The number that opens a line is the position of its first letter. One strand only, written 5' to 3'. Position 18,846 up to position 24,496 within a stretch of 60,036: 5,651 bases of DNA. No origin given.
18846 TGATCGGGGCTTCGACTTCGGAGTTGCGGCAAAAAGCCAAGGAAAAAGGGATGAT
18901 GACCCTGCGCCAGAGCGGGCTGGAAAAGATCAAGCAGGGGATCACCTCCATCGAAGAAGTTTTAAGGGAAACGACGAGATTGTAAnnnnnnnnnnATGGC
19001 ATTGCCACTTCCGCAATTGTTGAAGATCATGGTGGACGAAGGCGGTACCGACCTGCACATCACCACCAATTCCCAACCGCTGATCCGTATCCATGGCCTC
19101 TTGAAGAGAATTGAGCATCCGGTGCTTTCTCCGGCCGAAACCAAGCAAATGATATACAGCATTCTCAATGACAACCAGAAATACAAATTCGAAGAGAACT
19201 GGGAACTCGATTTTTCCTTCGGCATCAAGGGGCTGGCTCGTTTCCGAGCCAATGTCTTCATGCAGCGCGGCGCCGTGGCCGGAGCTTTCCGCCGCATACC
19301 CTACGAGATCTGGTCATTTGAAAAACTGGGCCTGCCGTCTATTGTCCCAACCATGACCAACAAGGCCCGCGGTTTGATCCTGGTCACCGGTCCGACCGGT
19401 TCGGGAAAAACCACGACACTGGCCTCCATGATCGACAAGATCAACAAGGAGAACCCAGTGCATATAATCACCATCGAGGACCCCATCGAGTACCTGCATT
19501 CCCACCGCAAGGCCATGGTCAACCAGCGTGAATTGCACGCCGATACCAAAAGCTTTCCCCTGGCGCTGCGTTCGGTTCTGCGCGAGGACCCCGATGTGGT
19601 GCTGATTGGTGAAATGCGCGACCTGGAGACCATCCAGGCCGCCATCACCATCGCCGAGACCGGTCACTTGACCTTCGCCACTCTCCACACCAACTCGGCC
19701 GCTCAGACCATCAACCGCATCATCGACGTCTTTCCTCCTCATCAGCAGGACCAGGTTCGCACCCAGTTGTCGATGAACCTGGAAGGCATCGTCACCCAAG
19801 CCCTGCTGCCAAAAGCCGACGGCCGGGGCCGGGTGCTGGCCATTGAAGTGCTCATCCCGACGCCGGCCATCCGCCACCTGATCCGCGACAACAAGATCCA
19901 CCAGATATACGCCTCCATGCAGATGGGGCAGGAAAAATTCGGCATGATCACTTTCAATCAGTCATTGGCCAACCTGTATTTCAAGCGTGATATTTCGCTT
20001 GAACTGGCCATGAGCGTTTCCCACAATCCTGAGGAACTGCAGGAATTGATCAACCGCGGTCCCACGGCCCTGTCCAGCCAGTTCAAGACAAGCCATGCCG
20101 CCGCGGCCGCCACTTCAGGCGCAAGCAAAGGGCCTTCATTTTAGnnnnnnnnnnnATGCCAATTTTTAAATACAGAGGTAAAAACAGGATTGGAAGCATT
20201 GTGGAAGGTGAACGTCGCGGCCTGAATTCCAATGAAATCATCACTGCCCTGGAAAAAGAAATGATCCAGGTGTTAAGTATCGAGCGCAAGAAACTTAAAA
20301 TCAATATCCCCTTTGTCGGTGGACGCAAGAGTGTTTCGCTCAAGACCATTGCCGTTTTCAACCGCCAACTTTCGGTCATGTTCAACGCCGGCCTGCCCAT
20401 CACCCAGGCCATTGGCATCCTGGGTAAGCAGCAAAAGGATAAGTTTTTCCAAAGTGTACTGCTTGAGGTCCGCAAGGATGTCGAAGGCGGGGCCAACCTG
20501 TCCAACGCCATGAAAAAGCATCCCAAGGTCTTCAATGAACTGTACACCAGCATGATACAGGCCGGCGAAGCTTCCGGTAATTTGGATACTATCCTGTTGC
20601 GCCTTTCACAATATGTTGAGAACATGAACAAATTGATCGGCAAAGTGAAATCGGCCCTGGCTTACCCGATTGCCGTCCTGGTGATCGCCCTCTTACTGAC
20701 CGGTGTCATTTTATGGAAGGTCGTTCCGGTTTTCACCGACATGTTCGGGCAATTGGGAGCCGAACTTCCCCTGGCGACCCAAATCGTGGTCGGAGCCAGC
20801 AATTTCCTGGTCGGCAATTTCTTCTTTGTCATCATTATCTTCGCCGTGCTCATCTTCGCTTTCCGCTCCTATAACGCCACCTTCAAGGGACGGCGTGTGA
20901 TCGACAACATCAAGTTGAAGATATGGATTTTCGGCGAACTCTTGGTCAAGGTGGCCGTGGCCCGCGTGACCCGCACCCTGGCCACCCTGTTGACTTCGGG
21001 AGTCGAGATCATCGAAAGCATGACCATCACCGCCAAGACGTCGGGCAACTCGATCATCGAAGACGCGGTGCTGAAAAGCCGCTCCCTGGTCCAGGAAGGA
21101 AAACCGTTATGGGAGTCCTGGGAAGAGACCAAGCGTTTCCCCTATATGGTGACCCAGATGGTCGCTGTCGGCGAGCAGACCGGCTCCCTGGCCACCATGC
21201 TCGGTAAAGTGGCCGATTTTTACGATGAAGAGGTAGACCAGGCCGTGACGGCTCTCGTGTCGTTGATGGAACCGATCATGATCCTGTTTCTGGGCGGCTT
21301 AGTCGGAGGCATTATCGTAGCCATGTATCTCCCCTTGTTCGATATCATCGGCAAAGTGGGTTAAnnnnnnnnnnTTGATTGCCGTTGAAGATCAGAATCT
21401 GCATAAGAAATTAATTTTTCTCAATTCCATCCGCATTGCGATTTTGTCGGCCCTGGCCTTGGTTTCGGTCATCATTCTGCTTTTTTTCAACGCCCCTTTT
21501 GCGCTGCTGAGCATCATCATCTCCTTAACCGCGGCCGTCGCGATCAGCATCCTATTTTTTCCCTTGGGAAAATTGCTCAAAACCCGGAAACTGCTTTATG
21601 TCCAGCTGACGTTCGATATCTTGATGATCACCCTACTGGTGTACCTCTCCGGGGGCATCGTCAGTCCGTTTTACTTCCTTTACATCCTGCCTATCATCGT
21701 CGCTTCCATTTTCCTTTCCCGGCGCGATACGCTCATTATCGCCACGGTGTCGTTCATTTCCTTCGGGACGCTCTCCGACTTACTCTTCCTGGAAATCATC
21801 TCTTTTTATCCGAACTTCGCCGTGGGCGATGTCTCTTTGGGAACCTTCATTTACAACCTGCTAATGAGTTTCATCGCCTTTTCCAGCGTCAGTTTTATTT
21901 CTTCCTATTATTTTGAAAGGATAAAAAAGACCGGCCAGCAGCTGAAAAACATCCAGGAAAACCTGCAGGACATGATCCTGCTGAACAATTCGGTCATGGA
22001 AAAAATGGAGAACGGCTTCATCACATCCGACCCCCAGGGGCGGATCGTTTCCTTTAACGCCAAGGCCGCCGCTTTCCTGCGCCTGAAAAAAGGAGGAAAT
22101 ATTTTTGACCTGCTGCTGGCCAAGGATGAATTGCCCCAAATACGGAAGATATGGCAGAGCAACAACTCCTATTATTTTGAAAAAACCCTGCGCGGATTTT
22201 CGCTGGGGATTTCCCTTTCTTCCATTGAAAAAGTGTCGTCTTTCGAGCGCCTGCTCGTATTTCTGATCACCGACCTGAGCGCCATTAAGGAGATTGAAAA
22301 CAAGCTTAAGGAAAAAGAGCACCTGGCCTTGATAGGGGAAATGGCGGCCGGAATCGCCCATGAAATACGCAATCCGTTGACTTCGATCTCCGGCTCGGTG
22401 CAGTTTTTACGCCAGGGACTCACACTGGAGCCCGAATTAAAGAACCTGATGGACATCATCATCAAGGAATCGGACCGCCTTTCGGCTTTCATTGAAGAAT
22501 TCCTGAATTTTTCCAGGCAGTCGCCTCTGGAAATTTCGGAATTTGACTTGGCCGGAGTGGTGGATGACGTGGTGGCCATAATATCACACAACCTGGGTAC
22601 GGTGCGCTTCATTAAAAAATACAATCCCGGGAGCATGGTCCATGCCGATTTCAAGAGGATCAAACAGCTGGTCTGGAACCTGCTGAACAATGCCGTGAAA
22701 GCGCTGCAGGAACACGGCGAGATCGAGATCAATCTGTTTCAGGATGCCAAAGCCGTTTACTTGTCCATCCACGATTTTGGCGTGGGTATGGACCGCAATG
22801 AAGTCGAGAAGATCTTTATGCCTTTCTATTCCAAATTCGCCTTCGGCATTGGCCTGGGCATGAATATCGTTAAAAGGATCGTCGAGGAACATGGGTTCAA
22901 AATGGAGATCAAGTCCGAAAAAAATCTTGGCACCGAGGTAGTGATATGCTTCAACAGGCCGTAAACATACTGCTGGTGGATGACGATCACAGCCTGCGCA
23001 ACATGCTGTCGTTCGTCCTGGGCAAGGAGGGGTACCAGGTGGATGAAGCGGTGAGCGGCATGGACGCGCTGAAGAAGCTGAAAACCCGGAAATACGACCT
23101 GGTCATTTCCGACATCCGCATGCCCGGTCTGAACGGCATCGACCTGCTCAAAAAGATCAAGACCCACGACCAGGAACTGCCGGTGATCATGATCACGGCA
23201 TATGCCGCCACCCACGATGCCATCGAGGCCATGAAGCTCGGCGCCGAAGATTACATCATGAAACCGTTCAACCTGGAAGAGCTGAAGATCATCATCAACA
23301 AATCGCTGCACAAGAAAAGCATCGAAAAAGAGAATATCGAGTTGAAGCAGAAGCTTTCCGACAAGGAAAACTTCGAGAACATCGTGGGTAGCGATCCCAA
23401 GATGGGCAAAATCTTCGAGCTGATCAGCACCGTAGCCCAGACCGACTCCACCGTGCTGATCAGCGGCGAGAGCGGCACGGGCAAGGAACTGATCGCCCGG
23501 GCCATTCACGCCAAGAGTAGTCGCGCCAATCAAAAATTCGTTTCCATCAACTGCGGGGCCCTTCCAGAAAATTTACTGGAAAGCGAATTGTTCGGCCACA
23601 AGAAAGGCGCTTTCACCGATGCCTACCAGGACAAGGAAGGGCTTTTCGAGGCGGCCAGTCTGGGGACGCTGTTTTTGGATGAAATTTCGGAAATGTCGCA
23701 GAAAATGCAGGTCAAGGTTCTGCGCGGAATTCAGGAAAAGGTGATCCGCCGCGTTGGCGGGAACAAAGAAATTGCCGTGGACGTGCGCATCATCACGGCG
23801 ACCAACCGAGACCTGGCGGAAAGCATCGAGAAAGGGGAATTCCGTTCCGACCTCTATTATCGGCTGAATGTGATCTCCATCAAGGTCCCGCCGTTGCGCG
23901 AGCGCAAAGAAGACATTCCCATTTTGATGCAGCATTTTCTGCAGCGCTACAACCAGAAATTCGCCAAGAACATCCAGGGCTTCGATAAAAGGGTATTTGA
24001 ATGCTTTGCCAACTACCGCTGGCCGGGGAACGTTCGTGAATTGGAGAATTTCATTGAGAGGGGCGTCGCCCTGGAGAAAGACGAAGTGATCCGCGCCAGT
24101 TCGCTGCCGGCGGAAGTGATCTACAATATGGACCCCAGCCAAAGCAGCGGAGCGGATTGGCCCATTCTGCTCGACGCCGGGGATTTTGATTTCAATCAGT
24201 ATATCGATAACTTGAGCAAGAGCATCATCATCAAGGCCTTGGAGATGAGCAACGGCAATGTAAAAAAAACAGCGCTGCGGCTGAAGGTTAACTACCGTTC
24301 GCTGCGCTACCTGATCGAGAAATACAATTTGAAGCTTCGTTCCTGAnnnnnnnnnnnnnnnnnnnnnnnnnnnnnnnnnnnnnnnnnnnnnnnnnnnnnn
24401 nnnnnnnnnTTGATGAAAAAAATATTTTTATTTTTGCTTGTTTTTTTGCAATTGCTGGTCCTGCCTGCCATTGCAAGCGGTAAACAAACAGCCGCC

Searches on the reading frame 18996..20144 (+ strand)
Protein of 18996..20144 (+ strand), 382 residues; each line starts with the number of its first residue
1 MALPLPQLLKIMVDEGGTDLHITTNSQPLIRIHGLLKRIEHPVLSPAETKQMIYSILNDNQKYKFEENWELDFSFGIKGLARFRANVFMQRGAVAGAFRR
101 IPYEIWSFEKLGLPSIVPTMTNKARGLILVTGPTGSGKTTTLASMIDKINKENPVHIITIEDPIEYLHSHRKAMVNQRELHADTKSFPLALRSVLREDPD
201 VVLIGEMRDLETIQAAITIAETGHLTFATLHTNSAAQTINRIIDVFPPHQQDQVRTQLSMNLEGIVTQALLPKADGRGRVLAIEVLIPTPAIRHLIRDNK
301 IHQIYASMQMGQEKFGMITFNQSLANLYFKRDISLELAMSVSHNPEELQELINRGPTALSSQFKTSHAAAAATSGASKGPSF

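Call 69: search_protein_families(library=pfam, proteins=[window:18996-20144:+])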
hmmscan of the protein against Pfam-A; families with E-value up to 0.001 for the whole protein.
window:18996-20144:+ (382 aa): 9 families
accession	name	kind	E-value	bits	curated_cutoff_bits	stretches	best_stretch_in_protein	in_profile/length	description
PF00437.27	T2SSE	-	3.6e-45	154.7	24.9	1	120-280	137-287/370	Type II/IV secretion system protein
PF13401.12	AAA_22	-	1.4e-05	25.9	27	1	124-163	4-42/130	AAA domain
PF06414.18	Zeta_toxin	-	0.00014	21.8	22.3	1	124-181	15-71/199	Zeta toxin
PF13173.12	AAA_14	-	0.00033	21.1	27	1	126-217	3-81/129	AAA domain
PF10412.15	TrwB_AAD_bind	-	0.00034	20.1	20.5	1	117-158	7-48/387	Type IV secretion-system coupling protein DNA-binding domain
PF25199.1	nSTAND_NTPase5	-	0.00037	20.8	34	1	121-170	37-86/145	Novel STAND NTPase 5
PF13191.12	AAA_16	-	0.00064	20.7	32.6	0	126-181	25-85/167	AAA ATPase domain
PF04851.21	ResIII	-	0.00064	20.1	22.5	0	126-160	24-59/164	Type III restriction enzyme, res subunit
PF00448.28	SRP54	-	0.00089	19.4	22.7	0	127-189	3-59/196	SRP54-type protein, GTPase domain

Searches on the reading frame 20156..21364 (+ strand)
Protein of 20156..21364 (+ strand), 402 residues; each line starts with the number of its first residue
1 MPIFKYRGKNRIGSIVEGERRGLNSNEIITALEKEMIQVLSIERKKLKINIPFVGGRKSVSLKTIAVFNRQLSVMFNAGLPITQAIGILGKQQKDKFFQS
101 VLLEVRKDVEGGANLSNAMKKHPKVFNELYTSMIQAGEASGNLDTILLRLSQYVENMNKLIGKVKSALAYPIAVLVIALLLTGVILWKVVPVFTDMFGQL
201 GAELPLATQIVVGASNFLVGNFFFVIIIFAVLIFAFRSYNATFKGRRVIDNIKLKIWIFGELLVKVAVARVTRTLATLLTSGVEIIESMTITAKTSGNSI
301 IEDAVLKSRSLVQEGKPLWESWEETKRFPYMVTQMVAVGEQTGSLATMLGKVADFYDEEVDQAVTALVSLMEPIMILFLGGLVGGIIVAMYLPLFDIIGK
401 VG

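Call 69: search_protein_families(library=pfam, proteins=[window:20156-21364:+])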
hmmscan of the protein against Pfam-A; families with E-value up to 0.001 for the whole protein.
window:20156-21364:+ (402 aa): 2 families
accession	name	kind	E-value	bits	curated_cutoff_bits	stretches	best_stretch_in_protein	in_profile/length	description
PF00482.28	T2SSF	-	6.5e-62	207.5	25.2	2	70-191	3-125/125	Type II secretion system (T2SS), protein F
PF20990.2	DUF2207_C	-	0.00067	19.9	33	1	97-253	72-204/247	Predicted membrane protein (DUF2207) C-terminal domain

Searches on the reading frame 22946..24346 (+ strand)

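Call 69: search_protein_families(library=pfam, proteins=[window:22946-24346:+])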
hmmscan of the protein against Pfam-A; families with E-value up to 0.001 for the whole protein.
window:22946-24346:+ (466 aa): 9 families
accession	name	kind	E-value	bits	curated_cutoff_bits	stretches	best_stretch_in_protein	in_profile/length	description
PF00158.32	Sigma54_activat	-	2.4e-72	242.5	20.2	1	146-312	1-167/168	Sigma-54 interaction domain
PF00072.30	Response_reg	-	2.5e-35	121.4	30.2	1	8-117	1-110/111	Response regulator receiver domain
PF25601.1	AAA_lid_14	-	9.9e-28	96.3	27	1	318-398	1-81/87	AAA+ ATPase lid domain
PF14532.12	Sigma54_activ_2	-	5.3e-21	75.7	25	1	147-317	1-138/138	Sigma-54 interaction domain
PF00004.35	AAA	-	2.5e-08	34.9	21.2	1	170-294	1-114/131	ATPase family associated with various cellular activities (AAA)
PF07728.20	AAA_5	-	1e-06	29.2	22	1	170-288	2-123/139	AAA domain (dynein-related subfamily)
PF02954.25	HTH_8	-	1.2e-06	28.5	22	1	422-460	4-42/42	Bacterial regulatory protein, Fis family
PF13191.12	AAA_16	-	0.00031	21.7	32.6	1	146-206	2-63/167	AAA ATPase domain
PF01078.27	Mg_chelatase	-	0.00042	20.2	20.3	0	230-287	98-157/207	Magnesium chelatase, subunit ChlI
